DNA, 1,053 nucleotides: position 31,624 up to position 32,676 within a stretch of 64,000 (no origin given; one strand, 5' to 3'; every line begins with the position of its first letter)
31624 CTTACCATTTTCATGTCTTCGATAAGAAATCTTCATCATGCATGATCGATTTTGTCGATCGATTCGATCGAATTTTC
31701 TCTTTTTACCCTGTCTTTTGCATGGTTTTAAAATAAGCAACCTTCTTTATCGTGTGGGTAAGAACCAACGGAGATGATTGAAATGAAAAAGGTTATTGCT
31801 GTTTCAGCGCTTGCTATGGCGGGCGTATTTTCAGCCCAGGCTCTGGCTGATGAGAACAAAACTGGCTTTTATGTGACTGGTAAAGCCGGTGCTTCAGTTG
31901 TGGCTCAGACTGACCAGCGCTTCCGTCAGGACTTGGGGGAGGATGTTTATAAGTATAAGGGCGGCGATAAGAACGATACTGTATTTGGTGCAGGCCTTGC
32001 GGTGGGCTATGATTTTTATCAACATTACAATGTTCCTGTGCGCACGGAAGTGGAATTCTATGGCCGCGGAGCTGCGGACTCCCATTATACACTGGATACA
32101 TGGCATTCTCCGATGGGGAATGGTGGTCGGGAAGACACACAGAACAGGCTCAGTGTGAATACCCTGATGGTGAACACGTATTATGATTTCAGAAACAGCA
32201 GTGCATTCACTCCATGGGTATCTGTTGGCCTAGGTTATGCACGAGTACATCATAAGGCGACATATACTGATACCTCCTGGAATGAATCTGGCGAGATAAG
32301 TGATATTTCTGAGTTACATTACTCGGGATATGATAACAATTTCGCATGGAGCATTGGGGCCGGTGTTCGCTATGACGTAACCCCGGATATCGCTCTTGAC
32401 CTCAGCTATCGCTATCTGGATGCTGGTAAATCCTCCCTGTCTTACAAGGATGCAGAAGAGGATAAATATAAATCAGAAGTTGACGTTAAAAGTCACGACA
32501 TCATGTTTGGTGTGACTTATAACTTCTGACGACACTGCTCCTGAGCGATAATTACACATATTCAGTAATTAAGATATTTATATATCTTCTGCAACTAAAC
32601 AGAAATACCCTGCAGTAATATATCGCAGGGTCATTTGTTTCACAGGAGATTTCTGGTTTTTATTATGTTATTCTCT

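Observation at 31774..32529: Tia/Hek-like outer-membrane invasin/adhesin in the selC island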

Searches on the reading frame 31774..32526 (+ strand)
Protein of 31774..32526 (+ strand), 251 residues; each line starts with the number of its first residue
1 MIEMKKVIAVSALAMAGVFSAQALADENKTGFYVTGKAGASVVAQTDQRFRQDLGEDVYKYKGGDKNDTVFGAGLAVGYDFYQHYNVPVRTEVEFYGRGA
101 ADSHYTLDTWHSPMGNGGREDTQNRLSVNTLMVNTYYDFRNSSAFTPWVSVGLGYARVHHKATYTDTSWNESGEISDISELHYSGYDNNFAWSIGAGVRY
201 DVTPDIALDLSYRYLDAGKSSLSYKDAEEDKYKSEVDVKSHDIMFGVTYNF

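Call 3: search_protein_families(library=pfam, proteins=[window:31774-32526:+], max_evalue=0.01)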
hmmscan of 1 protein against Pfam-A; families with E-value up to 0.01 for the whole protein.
window:31774-32526:+ (251 aa): 7 families
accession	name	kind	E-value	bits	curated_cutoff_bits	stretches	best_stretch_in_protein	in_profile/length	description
PF13505.12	OMP_b-brl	-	9e-23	81.8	28.7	1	12-251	2-175/175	Outer membrane protein beta-barrel domain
PF01389.23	OmpA_membrane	-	1.6e-06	28.5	21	1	30-241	4-170/180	OmpA-like transmembrane domain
PF03922.20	OmpW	-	1.9e-06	28.4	24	1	130-251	87-195/195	OmpW family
PF02462.21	Opacity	-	7.2e-06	26.5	21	1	113-221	23-109/126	Opacity family porin protein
PF02530.20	Porin_2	-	0.00011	22.2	22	1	157-246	278-356/357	Porin subfamily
PF01617.23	Surface_Ag_2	-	0.00091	19.2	22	1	127-214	134-200/247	Surface antigen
PF03349.22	Toluene_X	-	0.0025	16.8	29.7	1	194-251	361-419/421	Outer membrane protein transport protein (OMPP1/FadL/TodX)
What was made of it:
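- On Tia (ETEC toxigenic invasion locus A outer-membrane protein): Pfam PF13505 (call 3).
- It matches Pfam OMP_b-brl (call 3).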

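Call 4: search_protein_families(library=ncbifam, proteins=[window:31774-32526:+], max_evalue=0.01)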
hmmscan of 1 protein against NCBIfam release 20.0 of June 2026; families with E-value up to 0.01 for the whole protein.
window:31774-32526:+ (251 aa): 5 families
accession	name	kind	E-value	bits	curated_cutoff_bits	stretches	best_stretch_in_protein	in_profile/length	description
NF052636.1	Rick_Adr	subfamily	7e-29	101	210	1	4-249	1-222/224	adhesin Adr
NF008202.0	PRK10959.1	equivalog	1.6e-06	27.6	287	1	128-251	101-212/212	outer membrane protein OmpW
NF052316.1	T9SS_PorG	equivalog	8.4e-05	22.4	130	1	140-242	97-189/209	type IX secretion system protein PorG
NF008071.1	PRK10808.1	equivalog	0.0012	18.3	277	0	4-85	1-77/358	porin OmpA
TIGR04565.1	OMP_myx_plus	subfamily_domain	0.0073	16.3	60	0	192-250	13-71/161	outer membrane beta-barrel domain-containing protein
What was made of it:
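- Tried and rejected: The best hit was Rickettsia adhesin Adr, well below its cut-off (101 against 210 bits, call 4), so it was uninformative and I did not use it.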

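Call 20: search_solved_structures(query=window:31774-32526:+, max_evalue=1)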
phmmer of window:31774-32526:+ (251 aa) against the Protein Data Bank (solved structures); distinct sequences matched with E-value up to 1: 9.
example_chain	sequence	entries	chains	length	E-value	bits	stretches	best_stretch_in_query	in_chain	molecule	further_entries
2maf_A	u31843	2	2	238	0.0001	25.4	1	127-220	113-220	Opacity protein opA60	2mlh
8qwq_A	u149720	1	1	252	0.00011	25.3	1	127-220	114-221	Opacity protein opA60 (Fragment)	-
1p4t_A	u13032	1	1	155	0.0039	20.2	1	192-221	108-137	outer membrane protein NspA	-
6x1k_A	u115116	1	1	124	0.069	16.1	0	186-217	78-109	De novo designed transmembrane beta-barrel TMB2.3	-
6x9z_A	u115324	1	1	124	0.074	16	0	186-217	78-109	Transmembrane beta-barrels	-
2ge4_A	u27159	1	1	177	0.14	15.1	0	181-215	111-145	Outer membrane protein A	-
1g90_A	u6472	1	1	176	0.15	15.1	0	181-215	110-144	OUTER MEMBRANE PROTEIN A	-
9nh2_A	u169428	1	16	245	0.19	14.7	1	132-186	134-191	Outer membrane protein beta-barrel domain-containing protein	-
3nb3_A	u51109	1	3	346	0.75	12.7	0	179-215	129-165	Outer membrane protein A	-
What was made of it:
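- Tried and rejected: A sequence search of the PDB found only weak Opa60 and NspA matches (call 20).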

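Call 24: find_homologous_proteins(query=window:31774-32526:+, max_evalue=1e-10)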
Query window:31774-32526:+ (251 aa): 114 proteins with E <= 1e-10 among 595 candidates.
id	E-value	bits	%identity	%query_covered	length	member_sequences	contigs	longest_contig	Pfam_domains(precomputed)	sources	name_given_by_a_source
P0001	8.7e-156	535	96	99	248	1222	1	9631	PF13505.13,PF01389.24,PF02462.21,PF03922.21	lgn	-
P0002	1.6e-144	498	88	99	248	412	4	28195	PF13505.13,PF01389.24,PF02462.21,PF03922.21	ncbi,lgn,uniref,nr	ncbi:invasion outer membrane protein Tia [Escherichia coli]|uniref:invasion outer membrane protein T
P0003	2.1e-142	491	88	99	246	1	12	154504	PF13505.13,PF03922.21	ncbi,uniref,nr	ncbi:TPA: outer membrane protein [Escherichia coli]|uniref:Porin family protein n=1 Tax=Escherichia 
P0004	2.1e-141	488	87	99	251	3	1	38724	PF13505.13,PF03922.21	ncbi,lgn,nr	ncbi:TPA: porin family protein [Escherichia coli]|nr:porin family protein [Escherichia coli]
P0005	1.7e-138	478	88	99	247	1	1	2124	PF13505.13,PF02462.21,PF03922.21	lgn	-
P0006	2.2e-134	465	85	94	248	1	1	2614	PF13505.13,PF01389.24,PF02462.21,PF03922.21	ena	-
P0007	1.4e-131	456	86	94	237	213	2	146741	PF13505.13,PF01389.24,PF02462.21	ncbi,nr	ncbi:porin family protein [Escherichia coli]|nr:porin family protein [Escherichia coli] HEJ0932191.1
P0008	2.0e-131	455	81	99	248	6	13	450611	PF13505.13,PF03922.21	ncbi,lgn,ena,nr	ncbi:porin family protein [Escherichia coli]|nr:porin family protein [Escherichia coli] EFA4517939.1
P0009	3.7e-131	454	83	99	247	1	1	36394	PF13505.13,PF01389.24,PF02462.21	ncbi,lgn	ncbi:outer membrane protein [Escherichia coli]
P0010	1.1e-124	433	83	99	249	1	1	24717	PF13505.13,PF01389.24,PF02462.21,PF03922.21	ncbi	-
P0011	1.3e-124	433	79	99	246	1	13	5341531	PF13505.13,PF01389.24,PF03922.21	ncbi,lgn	ncbi:TPA: outer membrane protein [Escherichia coli]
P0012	1.5e-123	429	78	99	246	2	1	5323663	PF13505.13,PF03922.21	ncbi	-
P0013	2.7e-122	425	77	94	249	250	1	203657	PF13505.13,PF03922.21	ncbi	ncbi:outer membrane protein [Escherichia coli]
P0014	9.4e-109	381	95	71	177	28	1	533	PF13505.13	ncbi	ncbi:TPA: invasion outer membrane protein Tia, partial [Escherichia coli]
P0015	9.6e-107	374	94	68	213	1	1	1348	PF13505.13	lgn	-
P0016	2.4e-105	370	68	99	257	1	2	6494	PF02530.21,PF13505.13,PF02462.21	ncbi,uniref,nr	ncbi:outer membrane protein [Escherichia coli]|uniref:outer membrane protein n=1 Tax=Escherichia col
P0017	2.4e-101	357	69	99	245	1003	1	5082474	PF13505.13,PF02462.21,PF03922.21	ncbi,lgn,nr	ncbi:porin family protein [Escherichia coli]|nr:porin family protein [Escherichia coli]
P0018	9.5e-101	355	88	73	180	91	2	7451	PF13505.13,PF01389.24,PF02462.21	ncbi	ncbi:TPA: outer membrane protein, partial [Escherichia coli]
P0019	2.7e-100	353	68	94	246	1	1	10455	PF13505.13,PF01389.24,PF02462.21,PF03922.21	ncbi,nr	ncbi:outer membrane beta-barrel protein [Escherichia coli]|nr:outer membrane beta-barrel protein [Es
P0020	2.1e-99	350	69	99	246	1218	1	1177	PF01617.25,PF13505.13,PF01389.24,PF02462.21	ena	-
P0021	4.0e-99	349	88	69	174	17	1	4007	PF13505.13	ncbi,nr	ncbi:porin family protein, partial [Escherichia coli]|nr:porin family protein [Escherichia coli]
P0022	1.3e-96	341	93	65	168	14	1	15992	PF13505.13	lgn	-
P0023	1.7e-95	337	66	100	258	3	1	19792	PF01617.25,PF13505.13,PF01389.24,PF02462.21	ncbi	-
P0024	1.6e-94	334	66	90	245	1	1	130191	PF13505.13,PF01389.24,PF02462.21,PF03922.21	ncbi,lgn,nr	ncbi:TPA: porin family protein [Escherichia coli]|nr:porin family protein [Escherichia coli]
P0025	2.2e-94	334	65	100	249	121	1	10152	PF13505.13,PF01389.24,PF02462.21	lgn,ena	-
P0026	6.4e-94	332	95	61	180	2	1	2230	PF02530.21,PF13505.13,PF02462.21,PF03922.21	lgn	-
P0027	1.8e-93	331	95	62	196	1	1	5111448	PF13505.13,PF02462.21,PF03922.21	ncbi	-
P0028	6.2e-93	329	66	99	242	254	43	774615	PF01617.25,PF13505.13,PF01389.24,PF02462.21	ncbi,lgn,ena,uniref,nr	ncbi:TPA: outer membrane beta-barrel protein [Escherichia coli]|uniref:outer membrane protein n=1 Ta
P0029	1.4e-92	328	64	94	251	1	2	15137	PF13505.13,PF02462.21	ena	-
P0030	1.6e-92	328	65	99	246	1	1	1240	PF13505.13,PF02462.21,PF03922.21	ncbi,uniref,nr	ncbi:outer membrane protein [Escherichia coli]|uniref:outer membrane protein n=1 Tax=Escherichia col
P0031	1.4e-91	325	63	100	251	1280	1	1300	PF01617.25,PF13505.13,PF01389.24,PF02462.21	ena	-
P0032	6.6e-91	322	64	90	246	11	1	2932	PF01617.25,PF13505.13,PF01389.24,PF02462.21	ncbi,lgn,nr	ncbi:TPA: porin family protein [Escherichia coli]|nr:porin family protein [Escherichia coli]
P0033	7.0e-91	322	63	99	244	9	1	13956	PF13505.13,PF01389.24,PF02462.21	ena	-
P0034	2.6e-90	321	63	99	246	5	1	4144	PF01617.25,PF13505.13,PF01389.24,PF02462.21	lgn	-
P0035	3.4e-90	320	64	99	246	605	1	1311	PF01617.25,PF13505.13,PF01389.24,PF02462.21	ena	-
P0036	3.3e-87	310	62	99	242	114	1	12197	PF01617.25,PF13505.13,PF01389.24,PF02462.21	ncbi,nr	ncbi:porin family protein [Escherichia coli]|nr:porin family protein [Escherichia coli]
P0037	1.3e-86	308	64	90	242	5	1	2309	PF01617.25,PF13505.13,PF01389.24,PF02462.21,PF03922.21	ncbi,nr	ncbi:porin family protein [Escherichia coli]|nr:porin family protein [Escherichia coli]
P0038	1.1e-84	302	61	99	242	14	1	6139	PF01617.25,PF13505.13,PF02462.21,PF03922.21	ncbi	ncbi:outer membrane protein [Escherichia coli]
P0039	2.0e-84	301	62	99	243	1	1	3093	PF01617.25,PF13505.13,PF01389.24,PF02462.21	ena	-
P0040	3.2e-83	297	60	99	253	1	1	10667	PF01617.25,PF13505.13,PF01389.24,PF02462.21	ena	-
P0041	4.4e-82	294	94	56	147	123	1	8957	PF13505.13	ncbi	ncbi:tia invasion determinant domain protein, partial [Escherichia coli]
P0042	5.2e-79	284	57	99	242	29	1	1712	PF01617.25,PF13505.13,PF01389.24,PF02462.21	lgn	-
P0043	6.2e-79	283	58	99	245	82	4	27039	PF01617.25,PF13505.13,PF01389.24,PF02462.21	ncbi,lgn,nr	ncbi:porin family protein [Escherichia coli]|nr:porin family protein [Escherichia coli] EKQ5683046.1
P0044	6.4e-79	283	61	94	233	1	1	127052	PF13505.13,PF03922.21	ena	-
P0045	7.4e-78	280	57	99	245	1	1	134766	PF01617.25,PF13505.13,PF01389.24,PF02462.21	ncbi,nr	ncbi:porin family protein [Escherichia coli]|nr:porin family protein [Escherichia coli]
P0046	3.4e-77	278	56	99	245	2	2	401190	PF01617.25,PF13505.13,PF01389.24,PF02462.21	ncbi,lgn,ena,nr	ncbi:porin family protein [Escherichia coli]|nr:porin family protein [Escherichia coli]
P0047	6.1e-77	277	56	99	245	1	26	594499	PF01617.25,PF13505.13,PF01389.24,PF02462.21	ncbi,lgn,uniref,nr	ncbi:outer membrane protein [Escherichia coli]|uniref:outer membrane protein n=3 Tax=Escherichia col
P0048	1.0e-76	276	61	83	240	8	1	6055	PF01617.25,PF13505.13,PF01389.24,PF02462.21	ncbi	ncbi:TPA: outer membrane protein, partial [Escherichia coli]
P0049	2.2e-76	275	56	98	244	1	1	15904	PF01617.25,PF13505.13,PF01389.24,PF02462.21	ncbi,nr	ncbi:TPA: porin family protein, partial [Escherichia coli]|nr:porin family protein [Escherichia coli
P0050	9.7e-76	273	56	98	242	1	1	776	PF01617.25,PF13505.13,PF01389.24,PF02462.21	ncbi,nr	ncbi:TPA: porin family protein, partial [Escherichia coli]|nr:porin family protein [Escherichia coli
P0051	2.3e-74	268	56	97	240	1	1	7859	PF01617.25,PF13505.13,PF01389.24,PF02462.21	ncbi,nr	ncbi:TPA: porin family protein, partial [Escherichia coli]|nr:porin family protein [Escherichia coli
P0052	2.6e-72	262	68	75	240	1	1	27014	PF13505.13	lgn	-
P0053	2.6e-67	245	67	75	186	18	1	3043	PF13505.13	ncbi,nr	ncbi:porin family protein, partial [Escherichia coli]|nr:porin family protein [Escherichia coli]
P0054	6.5e-67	244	54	93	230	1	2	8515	PF01617.25,PF13505.13,PF01389.24,PF02462.21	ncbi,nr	ncbi:porin family protein, partial [Escherichia coli]|nr:porin family protein [Escherichia coli] EEX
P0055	1.4e-66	243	64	74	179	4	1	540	PF13505.13,PF02462.21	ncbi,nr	ncbi:porin family protein, partial [Escherichia coli]|nr:porin family protein [Escherichia coli]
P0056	3.3e-59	219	63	68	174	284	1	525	PF13505.13,PF02462.21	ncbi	ncbi:outer membrane protein, partial [Escherichia coli]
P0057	1.7e-58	216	46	99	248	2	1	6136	PF02530.21,PF13505.13,PF01389.24,PF02462.21,PF13568.13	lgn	-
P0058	1.8e-58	216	54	86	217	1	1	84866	PF13505.13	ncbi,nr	ncbi:outer membrane beta-barrel protein [Escherichia coli]|nr:outer membrane beta-barrel protein [Es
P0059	1.4e-53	200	45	97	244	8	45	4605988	PF13505.13,PF02462.21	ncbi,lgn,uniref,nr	ncbi:outer membrane protein [Providencia manganoxydans]|uniref:Porin family protein n=1 Tax=Providen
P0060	1.1e-52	197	45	92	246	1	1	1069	PF01617.25,PF13505.13,PF01389.24,PF02462.21,PF03922.21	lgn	-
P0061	1.7e-52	197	55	73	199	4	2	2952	PF13505.13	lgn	-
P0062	2.1e-52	196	59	65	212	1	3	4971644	PF13505.13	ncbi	-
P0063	4.0e-52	195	58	63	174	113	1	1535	PF13505.13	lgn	-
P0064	4.6e-52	195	60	66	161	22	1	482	PF01617.25,PF13505.13,PF02462.21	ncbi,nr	ncbi:TPA: porin family protein, partial [Escherichia coli]|nr:porin family protein [Escherichia coli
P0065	2.5e-51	193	43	99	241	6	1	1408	PF13505.13,PF02462.21,PF03922.21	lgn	-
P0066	5.1e-51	192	58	65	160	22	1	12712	PF13505.13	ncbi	ncbi:outer membrane protein, partial [Escherichia coli]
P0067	6.8e-51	191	43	99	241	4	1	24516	PF13505.13,PF02462.21,PF03922.21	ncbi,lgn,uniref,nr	ncbi:outer membrane protein [Providencia rustigianii]|uniref:outer membrane protein n=1 Tax=Providen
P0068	8.0e-51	191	44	99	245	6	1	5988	PF13505.13,PF02462.21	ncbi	ncbi:porin family protein [Providencia rettgeri]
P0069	1.1e-50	191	44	99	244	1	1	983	PF13505.13,PF01389.24,PF02462.21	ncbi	ncbi:outer membrane protein [Providencia rettgeri]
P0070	4.2e-50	189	44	97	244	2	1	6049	PF13505.13,PF02462.21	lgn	-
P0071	9.4e-50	188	43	99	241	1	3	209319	PF01617.25,PF13505.13,PF02462.21,PF03922.21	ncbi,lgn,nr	ncbi:TPA: outer membrane protein [Providencia alcalifaciens]|nr:porin family protein [Providencia al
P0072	1.5e-49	187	42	99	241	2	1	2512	PF01617.25,PF13505.13,PF02462.21,PF03922.21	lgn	-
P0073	1.5e-49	187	62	53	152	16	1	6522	PF13505.13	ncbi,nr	ncbi:TPA: outer membrane beta-barrel protein, partial [Escherichia coli]|nr:outer membrane beta-barr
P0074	1.6e-49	187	43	99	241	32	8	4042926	PF13505.13,PF02462.21,PF03922.21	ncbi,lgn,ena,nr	ncbi:porin family protein [Providencia alcalifaciens]|nr:outer membrane beta-barrel protein [Provide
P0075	1.7e-49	187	43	88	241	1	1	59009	PF13505.13,PF02462.21,PF03922.21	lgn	-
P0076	4.3e-49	186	60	60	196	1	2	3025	PF13505.13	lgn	-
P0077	4.7e-49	185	43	99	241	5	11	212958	PF01617.25,PF13505.13,PF02462.21,PF03922.21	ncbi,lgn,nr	ncbi:OmpW family outer membrane protein [Providencia alcalifaciens]|nr:outer membrane beta-barrel pr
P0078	1.9e-48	183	42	99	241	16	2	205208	PF13505.13,PF02462.21,PF03922.21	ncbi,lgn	ncbi:TPA: outer membrane protein [Providencia alcalifaciens]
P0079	5.1e-48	182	72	50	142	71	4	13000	PF13505.13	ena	-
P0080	6.0e-48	182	95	37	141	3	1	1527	PF13505.13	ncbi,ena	-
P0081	2.4e-47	180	61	57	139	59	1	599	PF13505.13,PF02462.21,PF03922.21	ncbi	ncbi:outer membrane protein, partial [Escherichia coli]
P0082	3.3e-47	179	64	54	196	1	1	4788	PF13505.13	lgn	-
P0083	6.6e-46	175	71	48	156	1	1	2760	PF01617.25,PF13505.13,PF02462.21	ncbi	ncbi:outer membrane beta-barrel protein, partial [Escherichia coli]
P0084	2.9e-44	170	54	63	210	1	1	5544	PF13505.13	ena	-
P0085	3.1e-42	163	84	37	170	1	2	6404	PF13505.13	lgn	-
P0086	4.1e-42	163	59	53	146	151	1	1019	PF13505.13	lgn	-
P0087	7.7e-42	162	54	65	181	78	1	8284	PF01617.25,PF13505.13,PF02462.21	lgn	-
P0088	1.4e-40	158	39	98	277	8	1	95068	PF13505.13,PF02462.21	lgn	-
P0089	5.9e-40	156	59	49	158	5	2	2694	PF13505.13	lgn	-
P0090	1.1e-39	155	44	73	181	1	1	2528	PF13505.13,PF02462.21,PF03922.21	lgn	-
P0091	3.2e-39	153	38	99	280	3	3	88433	PF13505.13,PF02462.21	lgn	-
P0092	8.0e-37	145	36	98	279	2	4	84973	PF13505.13,PF02462.21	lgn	-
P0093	6.9e-36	142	36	98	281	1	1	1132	PF13505.13,PF02462.21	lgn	-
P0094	1.2e-35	142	37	99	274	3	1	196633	PF13505.13,PF02462.21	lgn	-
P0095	7.3e-34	136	36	97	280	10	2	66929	PF13505.13,PF02462.21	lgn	-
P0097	2.0e-31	128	42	70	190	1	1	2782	PF13505.13,PF02462.21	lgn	-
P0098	7.9e-30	122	60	47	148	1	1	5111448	PF01617.25,PF13505.13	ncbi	-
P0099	4.4e-27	113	80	28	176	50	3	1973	PF13505.13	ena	-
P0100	1.8e-26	111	38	74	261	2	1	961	PF01617.25,PF13505.13,PF02462.21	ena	-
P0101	1.3e-23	102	36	75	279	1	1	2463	PF13505.13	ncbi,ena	-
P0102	1.5e-23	102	39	69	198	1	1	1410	PF01617.25,PF13505.13,PF01389.24,PF02462.21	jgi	jgi:opacity protein-like surface antigen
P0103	3.3e-23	101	37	72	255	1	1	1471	PF01617.25,PF13505.13,PF01389.24,PF02462.21,PF13568.13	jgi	jgi:opacity protein-like surface antigen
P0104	8.4e-23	99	35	71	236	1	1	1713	PF13505.13,PF01389.24,PF02462.21,PF13568.13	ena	-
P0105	7.4e-22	96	34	100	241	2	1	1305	PF13505.13,PF09411.17,PF02462.21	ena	-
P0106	9.5e-22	96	32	100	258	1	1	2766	PF01617.25,PF13505.13,PF02462.21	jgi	-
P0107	3.3e-21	94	32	100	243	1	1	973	PF13505.13,PF02462.21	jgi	-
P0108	3.7e-20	91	32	100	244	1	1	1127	PF13505.13,PF02462.21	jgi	-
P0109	2.9e-19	88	34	75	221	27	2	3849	PF01617.25,PF13505.13,PF02462.21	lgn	-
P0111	1.0e-17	83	32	99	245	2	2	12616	PF01617.25,PF10895.16,PF13505.13,PF02462.21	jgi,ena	-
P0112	1.1e-16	79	30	91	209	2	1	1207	PF01617.25,PF13505.13,PF02462.21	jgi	-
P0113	1.1e-16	79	33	99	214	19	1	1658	PF01617.25,PF13505.13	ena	-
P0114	1.4e-15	76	33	59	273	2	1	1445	PF01617.25,PF13505.13,PF02462.21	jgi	-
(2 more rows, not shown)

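Call 33: list_cluster_members(proteins=[P0001, P0002, P0013, P0017, P0020, P0025, P0028, P0031, P0035, P0043])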
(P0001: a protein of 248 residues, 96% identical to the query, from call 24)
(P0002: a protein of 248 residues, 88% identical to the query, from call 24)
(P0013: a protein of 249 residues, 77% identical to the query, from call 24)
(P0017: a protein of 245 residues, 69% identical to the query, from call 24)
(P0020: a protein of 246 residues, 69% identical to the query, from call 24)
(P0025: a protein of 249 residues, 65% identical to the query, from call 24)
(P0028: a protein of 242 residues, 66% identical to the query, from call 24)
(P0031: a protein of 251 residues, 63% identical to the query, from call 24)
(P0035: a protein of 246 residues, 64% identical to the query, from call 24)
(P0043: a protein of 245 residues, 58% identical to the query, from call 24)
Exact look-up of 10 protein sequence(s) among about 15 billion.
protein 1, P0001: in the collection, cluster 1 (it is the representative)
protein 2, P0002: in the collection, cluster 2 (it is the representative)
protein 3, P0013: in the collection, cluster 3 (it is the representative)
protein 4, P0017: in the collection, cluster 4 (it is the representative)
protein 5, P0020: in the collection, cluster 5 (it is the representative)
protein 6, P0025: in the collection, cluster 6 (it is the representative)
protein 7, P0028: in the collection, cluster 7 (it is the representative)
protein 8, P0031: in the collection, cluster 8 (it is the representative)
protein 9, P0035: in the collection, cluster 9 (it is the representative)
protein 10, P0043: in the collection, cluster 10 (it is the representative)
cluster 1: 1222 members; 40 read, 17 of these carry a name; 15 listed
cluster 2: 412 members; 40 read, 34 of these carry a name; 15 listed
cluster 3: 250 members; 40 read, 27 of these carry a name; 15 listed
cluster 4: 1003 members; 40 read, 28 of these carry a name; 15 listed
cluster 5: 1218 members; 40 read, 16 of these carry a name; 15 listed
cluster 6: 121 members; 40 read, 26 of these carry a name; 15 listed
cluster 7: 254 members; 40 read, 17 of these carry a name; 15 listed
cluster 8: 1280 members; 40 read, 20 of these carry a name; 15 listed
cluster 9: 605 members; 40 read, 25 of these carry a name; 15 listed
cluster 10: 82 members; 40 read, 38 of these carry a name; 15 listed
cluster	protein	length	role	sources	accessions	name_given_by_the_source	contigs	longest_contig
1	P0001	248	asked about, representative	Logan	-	-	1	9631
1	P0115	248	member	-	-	TPA: invasion outer membrane protein Tia [Escherichia coli] | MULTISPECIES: invasion outer membrane protein Tia [Enterobacterales]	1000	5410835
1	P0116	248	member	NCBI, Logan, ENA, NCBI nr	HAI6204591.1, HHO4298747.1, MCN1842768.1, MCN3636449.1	invasion outer membrane protein Tia [Escherichia coli]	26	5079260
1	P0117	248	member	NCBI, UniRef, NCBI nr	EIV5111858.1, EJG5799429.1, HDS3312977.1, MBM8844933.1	porin family protein [Salmonella enterica subsp. enterica serovar Indiana] | invasion outer membrane protein Tia n=1 Tax=Enterobacteriaceae TaxID=543 ... | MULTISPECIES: invasion outer membrane protein Tia [Enterobacteriaceae]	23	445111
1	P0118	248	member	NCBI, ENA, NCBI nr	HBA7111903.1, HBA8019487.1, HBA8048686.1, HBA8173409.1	TPA: porin family protein [Escherichia coli] | porin family protein [Escherichia coli]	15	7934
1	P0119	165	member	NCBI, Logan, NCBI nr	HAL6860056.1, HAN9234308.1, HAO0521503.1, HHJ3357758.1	TPA: outer membrane beta-barrel protein, partial [Escherichia coli] | outer membrane beta-barrel protein [Escherichia coli]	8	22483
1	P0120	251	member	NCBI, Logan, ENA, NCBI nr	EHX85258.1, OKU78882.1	ompA-like transmembrane domain protein [Escherichia coli DEC14C]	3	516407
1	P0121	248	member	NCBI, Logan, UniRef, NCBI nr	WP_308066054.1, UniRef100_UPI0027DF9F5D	invasion outer membrane protein Tia [Escherichia marmotae] | invasion outer membrane protein Tia n=1 Tax=Escherichia marmotae TaxID=1499973 ...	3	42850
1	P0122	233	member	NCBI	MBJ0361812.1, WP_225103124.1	porin family protein, partial [Escherichia coli]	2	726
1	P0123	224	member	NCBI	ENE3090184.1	porin family protein, partial [Escherichia coli]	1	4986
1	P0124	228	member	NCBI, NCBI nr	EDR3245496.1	porin family protein, partial [Salmonella enterica subsp. houtenae] | porin family protein [Salmonella enterica subsp. houtenae]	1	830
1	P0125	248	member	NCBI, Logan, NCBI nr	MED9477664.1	invasion outer membrane protein Tia [Escherichia marmotae]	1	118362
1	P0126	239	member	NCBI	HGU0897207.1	TPA: outer membrane protein, partial [Escherichia coli]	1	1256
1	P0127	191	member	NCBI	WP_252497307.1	invasion outer membrane protein Tia, partial [Escherichia coli]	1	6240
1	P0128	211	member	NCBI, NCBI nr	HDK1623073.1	TPA: porin family protein, partial [Escherichia coli] | porin family protein [Escherichia coli]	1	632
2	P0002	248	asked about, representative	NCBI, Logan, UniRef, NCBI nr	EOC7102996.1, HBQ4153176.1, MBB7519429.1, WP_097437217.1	invasion outer membrane protein Tia [Escherichia coli] | invasion outer membrane protein Tia n=1 Tax=Escherichia coli TaxID=562 RepID=UPI000BE58DEC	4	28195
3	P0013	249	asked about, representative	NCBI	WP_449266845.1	outer membrane protein [Escherichia coli]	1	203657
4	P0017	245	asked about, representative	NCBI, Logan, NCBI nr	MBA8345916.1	porin family protein [Escherichia coli]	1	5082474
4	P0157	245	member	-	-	TPA: porin family protein [Escherichia coli] | outer membrane protein n=1 Tax=Escherichia coli TaxID=562 RepID=UPI000BE1D6E7 | OmpW family outer membrane protein [Escherichia coli]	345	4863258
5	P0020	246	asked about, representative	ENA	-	-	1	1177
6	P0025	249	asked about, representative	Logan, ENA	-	-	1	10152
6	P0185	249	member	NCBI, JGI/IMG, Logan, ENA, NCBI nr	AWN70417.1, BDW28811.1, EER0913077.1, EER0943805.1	adhesin/virulence factor Hek [Escherichia coli] | outer membrane beta-barrel protein [Escherichia coli]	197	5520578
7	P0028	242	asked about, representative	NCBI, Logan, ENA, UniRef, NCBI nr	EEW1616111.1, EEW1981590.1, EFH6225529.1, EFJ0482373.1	TPA: outer membrane beta-barrel protein [Escherichia coli] | outer membrane protein n=1 Tax=Escherichia coli TaxID=562 RepID=UPI000BE481FA | outer membrane beta-barrel protein [Escherichia coli]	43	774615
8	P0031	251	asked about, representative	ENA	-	-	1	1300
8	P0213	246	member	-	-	porin family protein [Escherichia coli] | outer membrane protein n=7 Tax=Escherichia coli TaxID=562 RepID=UPI0002A20930 | outer membrane beta-barrel protein [Escherichia coli]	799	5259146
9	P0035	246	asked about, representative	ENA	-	-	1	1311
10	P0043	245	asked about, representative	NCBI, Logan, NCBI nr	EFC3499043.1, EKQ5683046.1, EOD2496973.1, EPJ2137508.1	porin family protein [Escherichia coli]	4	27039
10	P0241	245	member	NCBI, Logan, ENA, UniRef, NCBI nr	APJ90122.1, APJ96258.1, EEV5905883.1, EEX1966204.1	TPA: outer membrane protein [Escherichia coli] | outer membrane protein n=2 Tax=Escherichia coli TaxID=562 RepID=UPI00054435AF | outer membrane beta-barrel protein [Escherichia coli]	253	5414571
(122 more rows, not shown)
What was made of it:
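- On Tia (ETEC toxigenic invasion locus A outer-membrane protein): Same 90%-identity cluster as proteins named Tia (calls 24, 33).
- It falls in the same 90%-identity cluster as proteins named Tia, which has 1222 members (calls 24, 33).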
